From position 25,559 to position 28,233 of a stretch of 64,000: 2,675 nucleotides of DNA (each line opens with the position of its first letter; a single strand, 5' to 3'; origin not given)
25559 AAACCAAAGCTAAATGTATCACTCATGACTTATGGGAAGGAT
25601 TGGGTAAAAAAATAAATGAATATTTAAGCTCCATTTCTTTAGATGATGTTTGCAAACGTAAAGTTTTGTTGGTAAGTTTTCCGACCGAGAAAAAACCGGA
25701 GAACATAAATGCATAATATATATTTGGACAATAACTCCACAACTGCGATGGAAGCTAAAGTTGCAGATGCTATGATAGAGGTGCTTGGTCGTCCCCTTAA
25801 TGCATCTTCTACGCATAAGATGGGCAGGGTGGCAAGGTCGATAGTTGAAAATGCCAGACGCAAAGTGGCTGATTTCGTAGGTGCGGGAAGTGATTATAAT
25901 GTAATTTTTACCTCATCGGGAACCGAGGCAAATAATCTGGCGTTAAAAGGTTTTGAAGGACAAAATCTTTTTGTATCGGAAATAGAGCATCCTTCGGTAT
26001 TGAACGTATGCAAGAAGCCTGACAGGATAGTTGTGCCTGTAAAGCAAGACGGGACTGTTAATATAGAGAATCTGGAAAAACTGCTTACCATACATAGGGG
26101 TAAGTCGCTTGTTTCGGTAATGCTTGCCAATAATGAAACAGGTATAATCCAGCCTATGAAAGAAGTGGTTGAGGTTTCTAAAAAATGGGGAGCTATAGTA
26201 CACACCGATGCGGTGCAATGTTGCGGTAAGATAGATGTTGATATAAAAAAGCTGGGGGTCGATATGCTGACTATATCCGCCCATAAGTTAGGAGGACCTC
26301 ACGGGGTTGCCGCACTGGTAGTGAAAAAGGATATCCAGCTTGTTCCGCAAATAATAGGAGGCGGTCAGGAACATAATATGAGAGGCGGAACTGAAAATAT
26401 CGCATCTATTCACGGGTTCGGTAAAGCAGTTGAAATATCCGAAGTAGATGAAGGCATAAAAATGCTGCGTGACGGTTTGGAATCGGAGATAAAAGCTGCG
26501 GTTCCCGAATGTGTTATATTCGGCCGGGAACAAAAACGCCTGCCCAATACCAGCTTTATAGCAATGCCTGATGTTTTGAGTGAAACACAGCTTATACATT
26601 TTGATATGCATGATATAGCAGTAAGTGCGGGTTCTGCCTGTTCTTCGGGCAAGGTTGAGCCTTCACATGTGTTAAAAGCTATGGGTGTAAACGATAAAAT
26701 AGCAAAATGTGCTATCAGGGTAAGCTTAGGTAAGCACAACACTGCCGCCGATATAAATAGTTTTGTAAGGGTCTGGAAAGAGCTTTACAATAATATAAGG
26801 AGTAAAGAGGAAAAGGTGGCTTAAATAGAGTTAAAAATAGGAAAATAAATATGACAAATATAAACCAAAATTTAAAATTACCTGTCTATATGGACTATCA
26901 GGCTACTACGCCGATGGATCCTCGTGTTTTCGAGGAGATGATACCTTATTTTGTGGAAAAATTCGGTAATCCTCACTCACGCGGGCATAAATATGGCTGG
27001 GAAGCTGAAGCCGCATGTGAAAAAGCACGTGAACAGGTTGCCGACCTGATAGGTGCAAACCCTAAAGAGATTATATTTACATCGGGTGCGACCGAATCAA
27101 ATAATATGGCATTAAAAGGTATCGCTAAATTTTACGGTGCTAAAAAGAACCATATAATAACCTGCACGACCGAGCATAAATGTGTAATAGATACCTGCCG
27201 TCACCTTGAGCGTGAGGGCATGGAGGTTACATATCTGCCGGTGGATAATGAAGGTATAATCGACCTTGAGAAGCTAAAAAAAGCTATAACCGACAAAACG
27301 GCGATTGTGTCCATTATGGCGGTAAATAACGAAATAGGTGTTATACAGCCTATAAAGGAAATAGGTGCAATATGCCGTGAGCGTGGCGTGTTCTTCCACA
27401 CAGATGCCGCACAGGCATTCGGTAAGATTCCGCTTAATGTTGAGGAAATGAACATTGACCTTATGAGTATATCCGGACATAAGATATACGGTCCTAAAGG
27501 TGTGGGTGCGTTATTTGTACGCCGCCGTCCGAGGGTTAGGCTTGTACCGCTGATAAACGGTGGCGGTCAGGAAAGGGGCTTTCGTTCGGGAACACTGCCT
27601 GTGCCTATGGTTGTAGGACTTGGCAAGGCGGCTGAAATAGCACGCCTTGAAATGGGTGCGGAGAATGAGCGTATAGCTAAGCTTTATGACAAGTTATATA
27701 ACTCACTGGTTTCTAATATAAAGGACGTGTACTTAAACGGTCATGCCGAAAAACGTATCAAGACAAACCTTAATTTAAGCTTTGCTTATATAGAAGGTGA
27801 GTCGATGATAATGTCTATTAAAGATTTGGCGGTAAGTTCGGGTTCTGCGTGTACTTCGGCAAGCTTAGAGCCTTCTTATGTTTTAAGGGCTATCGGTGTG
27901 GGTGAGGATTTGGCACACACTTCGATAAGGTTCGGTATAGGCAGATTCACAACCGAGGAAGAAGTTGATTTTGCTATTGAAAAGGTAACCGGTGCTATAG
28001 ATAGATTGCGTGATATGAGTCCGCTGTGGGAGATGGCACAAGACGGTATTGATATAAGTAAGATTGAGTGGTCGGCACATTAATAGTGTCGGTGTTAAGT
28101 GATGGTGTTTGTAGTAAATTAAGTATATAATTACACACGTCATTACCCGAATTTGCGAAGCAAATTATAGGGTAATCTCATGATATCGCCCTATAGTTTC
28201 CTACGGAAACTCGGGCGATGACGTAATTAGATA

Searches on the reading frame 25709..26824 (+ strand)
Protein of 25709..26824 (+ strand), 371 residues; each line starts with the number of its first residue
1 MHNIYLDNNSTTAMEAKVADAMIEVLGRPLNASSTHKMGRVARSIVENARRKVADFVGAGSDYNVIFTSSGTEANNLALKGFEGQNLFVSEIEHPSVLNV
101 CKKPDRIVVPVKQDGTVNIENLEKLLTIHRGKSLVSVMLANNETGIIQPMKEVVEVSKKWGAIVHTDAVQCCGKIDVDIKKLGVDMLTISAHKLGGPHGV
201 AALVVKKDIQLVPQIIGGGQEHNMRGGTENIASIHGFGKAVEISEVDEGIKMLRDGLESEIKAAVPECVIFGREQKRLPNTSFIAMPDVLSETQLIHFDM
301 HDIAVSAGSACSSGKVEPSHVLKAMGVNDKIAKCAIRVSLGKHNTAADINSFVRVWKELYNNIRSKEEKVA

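Call 8: search_protein_families(library=pfam, proteins=[window:25709-26824:+], max_evalue=0.00001)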
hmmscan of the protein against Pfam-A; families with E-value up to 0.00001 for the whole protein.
window:25709-26824:+ (371 aa): 2 families
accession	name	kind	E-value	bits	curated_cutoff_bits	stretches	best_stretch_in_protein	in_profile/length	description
PF00266.25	Aminotran_5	-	1.3e-63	215.6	21.5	1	4-352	1-371/371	Aminotransferase class-V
PF01212.27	Beta_elim_lyase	-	1.8e-06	27.9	27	1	50-208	38-214/288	Beta-eliminating lyase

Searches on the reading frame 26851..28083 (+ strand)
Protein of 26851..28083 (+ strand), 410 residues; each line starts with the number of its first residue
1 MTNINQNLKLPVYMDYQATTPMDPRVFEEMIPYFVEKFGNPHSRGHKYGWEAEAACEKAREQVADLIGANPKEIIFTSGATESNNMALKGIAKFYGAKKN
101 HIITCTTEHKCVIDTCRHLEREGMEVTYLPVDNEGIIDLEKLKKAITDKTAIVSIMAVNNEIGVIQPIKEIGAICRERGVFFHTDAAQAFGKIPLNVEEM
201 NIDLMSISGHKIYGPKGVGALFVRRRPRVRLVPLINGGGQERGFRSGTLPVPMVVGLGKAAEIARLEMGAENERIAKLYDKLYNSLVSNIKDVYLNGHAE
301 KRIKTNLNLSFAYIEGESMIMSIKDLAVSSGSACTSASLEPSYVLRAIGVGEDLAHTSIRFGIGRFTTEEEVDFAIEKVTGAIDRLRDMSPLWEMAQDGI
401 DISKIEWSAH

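Call 8: search_protein_families(library=pfam, proteins=[window:26851-28083:+], max_evalue=0.00001)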
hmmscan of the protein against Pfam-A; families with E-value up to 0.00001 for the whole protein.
window:26851-28083:+ (410 aa): 3 families
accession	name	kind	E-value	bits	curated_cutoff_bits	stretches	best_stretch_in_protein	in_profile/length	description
PF00266.25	Aminotran_5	-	2.5e-91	306.9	21.5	1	12-373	1-369/371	Aminotransferase class-V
PF01041.23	DegT_DnrJ_EryC1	-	6e-10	39.3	19.8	1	62-191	32-151/360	DegT/DnrJ/EryC1/StrS aminotransferase family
PF01212.27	Beta_elim_lyase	-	6.1e-10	39.3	27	1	55-211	33-199/288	Beta-eliminating lyase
